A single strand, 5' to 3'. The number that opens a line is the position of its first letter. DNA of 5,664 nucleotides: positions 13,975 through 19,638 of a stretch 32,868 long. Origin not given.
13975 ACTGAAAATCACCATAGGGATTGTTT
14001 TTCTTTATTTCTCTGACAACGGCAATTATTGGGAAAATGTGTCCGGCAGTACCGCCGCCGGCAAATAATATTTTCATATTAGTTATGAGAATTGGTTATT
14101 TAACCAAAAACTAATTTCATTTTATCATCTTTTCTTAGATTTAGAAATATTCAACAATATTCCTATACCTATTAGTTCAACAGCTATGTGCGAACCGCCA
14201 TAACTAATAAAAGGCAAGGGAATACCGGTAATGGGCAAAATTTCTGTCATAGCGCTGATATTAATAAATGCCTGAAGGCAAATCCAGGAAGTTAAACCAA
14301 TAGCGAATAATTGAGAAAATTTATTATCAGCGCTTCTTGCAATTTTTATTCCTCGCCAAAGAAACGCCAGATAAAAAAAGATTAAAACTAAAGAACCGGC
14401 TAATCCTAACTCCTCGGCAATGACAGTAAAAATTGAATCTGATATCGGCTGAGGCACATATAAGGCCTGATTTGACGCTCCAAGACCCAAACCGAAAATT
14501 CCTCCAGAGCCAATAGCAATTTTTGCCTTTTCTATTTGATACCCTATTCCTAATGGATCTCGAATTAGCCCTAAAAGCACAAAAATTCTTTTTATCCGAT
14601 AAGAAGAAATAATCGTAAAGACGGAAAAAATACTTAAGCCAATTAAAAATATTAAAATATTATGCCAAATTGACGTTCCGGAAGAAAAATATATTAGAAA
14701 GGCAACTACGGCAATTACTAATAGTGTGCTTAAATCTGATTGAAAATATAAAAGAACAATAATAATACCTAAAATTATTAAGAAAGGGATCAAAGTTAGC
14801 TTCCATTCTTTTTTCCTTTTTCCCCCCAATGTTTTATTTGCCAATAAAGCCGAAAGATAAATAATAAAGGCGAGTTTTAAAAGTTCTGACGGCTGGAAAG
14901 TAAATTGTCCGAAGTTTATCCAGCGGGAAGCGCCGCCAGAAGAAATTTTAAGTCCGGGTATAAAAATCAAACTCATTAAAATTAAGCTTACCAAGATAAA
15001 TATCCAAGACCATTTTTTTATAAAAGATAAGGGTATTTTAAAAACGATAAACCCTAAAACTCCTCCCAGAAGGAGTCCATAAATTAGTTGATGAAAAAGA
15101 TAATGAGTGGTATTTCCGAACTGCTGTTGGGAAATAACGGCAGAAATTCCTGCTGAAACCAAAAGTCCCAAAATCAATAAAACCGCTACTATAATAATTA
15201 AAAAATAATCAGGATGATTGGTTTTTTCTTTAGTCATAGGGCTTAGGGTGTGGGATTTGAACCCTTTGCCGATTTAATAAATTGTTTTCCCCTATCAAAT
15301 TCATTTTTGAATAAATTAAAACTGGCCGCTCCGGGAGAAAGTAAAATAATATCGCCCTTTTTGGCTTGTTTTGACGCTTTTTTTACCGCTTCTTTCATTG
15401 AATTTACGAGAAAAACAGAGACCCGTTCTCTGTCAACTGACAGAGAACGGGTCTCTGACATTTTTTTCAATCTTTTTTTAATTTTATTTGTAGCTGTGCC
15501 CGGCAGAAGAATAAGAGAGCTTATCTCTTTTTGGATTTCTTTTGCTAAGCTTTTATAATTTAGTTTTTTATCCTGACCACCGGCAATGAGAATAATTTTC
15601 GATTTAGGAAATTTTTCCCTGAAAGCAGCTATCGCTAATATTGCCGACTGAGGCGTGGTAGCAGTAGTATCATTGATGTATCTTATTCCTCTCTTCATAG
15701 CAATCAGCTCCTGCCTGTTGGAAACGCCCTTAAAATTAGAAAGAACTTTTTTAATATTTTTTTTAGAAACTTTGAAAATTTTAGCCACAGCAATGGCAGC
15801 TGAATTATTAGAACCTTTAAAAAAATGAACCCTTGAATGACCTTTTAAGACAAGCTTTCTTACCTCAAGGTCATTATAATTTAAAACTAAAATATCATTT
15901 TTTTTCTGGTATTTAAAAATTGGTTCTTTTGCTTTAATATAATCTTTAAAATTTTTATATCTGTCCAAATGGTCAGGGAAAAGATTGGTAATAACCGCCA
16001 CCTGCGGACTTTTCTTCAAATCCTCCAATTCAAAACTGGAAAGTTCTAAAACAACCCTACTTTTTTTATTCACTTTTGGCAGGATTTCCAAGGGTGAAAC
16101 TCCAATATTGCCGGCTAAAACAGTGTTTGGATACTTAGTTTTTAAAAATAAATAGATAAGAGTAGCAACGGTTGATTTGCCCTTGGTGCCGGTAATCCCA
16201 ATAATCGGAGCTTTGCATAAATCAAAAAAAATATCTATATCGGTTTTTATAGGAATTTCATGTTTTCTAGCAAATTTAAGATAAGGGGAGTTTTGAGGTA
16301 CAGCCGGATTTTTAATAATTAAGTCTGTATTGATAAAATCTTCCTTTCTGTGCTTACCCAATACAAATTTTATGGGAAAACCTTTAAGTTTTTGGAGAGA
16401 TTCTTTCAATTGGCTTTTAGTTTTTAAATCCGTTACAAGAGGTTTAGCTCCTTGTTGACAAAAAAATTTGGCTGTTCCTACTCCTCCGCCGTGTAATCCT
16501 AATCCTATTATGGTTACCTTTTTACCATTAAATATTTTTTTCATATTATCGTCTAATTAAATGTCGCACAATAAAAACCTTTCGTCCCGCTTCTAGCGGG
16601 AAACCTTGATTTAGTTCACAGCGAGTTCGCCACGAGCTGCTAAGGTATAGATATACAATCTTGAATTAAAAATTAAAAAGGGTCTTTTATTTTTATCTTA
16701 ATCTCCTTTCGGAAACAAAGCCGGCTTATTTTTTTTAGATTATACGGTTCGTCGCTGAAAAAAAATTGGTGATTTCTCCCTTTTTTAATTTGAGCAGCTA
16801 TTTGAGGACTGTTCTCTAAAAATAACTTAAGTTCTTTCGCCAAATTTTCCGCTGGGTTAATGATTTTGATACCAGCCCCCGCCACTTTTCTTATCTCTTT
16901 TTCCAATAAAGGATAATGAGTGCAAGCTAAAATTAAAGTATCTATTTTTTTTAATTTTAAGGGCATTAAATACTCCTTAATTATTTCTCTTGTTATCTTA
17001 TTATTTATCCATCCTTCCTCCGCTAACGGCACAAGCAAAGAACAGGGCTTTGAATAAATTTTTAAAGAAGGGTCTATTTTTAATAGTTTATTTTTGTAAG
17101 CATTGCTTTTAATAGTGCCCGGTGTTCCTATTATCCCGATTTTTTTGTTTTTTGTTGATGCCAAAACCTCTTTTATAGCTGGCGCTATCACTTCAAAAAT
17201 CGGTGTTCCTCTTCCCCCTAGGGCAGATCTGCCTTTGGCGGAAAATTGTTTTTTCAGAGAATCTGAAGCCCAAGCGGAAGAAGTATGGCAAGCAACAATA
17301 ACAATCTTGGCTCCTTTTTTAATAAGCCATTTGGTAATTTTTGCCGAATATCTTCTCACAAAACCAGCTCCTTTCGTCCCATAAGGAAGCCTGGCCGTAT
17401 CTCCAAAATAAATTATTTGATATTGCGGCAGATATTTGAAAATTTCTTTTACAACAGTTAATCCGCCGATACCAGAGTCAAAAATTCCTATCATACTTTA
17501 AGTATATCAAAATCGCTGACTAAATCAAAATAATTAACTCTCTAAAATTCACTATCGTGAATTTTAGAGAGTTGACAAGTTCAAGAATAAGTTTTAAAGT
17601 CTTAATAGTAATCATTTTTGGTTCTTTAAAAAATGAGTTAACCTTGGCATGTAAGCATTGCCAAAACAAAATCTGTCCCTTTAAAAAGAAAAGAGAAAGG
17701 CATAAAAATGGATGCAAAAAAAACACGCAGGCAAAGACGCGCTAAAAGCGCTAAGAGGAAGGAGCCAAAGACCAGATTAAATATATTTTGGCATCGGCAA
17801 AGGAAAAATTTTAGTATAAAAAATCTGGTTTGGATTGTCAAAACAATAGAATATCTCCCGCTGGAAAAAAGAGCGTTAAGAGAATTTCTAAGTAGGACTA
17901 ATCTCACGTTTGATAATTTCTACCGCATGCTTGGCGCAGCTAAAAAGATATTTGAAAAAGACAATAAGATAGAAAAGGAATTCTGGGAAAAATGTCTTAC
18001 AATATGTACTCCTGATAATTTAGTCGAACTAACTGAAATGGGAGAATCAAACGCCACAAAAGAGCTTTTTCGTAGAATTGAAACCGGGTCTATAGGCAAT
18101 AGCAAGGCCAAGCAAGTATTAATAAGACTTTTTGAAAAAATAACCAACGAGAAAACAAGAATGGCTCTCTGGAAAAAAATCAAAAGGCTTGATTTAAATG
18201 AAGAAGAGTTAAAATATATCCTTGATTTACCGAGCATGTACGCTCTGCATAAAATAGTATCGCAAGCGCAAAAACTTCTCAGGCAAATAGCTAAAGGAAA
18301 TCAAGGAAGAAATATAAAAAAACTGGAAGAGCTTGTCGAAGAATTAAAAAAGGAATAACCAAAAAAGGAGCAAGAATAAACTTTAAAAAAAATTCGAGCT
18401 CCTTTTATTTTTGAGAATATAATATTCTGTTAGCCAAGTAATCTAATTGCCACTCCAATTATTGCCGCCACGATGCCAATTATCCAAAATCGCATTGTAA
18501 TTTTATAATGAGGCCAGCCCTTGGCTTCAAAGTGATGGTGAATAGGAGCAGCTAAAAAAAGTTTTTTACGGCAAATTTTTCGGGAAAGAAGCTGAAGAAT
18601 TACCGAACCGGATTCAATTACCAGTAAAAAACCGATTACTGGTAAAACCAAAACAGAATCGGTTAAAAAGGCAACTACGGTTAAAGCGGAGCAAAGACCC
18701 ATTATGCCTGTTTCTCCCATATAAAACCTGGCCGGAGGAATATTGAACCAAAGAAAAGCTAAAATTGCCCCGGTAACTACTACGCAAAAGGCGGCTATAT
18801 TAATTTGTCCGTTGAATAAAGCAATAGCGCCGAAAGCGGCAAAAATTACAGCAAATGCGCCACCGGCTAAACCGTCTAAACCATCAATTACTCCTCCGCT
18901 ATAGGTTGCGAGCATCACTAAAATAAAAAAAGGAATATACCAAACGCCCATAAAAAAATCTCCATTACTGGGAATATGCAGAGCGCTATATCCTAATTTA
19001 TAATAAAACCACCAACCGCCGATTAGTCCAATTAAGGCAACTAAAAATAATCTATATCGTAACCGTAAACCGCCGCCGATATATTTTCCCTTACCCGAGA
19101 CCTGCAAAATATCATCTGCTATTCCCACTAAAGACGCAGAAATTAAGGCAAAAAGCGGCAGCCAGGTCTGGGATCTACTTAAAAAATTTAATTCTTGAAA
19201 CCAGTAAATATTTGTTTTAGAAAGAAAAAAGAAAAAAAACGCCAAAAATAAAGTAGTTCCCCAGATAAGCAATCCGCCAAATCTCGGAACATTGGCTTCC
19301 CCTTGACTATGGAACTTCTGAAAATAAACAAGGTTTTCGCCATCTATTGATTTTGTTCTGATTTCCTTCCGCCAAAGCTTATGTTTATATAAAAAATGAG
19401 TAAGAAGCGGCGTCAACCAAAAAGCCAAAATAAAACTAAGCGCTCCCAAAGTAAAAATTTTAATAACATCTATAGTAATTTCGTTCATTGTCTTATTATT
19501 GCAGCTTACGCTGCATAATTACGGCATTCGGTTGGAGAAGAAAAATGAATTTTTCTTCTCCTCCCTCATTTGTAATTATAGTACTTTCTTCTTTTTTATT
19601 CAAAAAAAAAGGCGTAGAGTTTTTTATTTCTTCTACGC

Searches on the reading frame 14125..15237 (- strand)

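Call 66: search_protein_families(library=pfam, proteins=[window:14125-15237:-], max_evalue=0.00001)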
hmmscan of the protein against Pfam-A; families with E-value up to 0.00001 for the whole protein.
window:14125-15237:- (370 aa): 1 family
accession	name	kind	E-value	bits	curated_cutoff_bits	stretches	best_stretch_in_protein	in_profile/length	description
PF01098.24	FTSW_RODA_SPOVE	-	3.2e-91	306.4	26.4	1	13-369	3-355/356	Cell cycle protein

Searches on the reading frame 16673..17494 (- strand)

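Call 66: search_protein_families(library=pfam, proteins=[window:16673-17494:-], max_evalue=0.00001)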
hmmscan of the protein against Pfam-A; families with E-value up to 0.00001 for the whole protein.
window:16673-17494:- (273 aa): 1 family
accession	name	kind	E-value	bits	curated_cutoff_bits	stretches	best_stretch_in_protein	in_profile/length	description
PF01177.27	Asp_Glu_race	-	5.5e-13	49.6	31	1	22-221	25-210/211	Asp/Glu/Hydantoin racemase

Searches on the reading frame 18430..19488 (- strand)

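Call 66: search_protein_families(library=pfam, proteins=[window:18430-19488:-], max_evalue=0.00001)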
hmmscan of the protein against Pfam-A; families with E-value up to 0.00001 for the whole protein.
window:18430-19488:- (352 aa): 1 family
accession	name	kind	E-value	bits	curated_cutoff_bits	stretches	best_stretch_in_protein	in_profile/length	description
PF00953.26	Glycos_transf_4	-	1.9e-20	73.9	27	1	111-274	4-157/160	Glycosyl transferase family 4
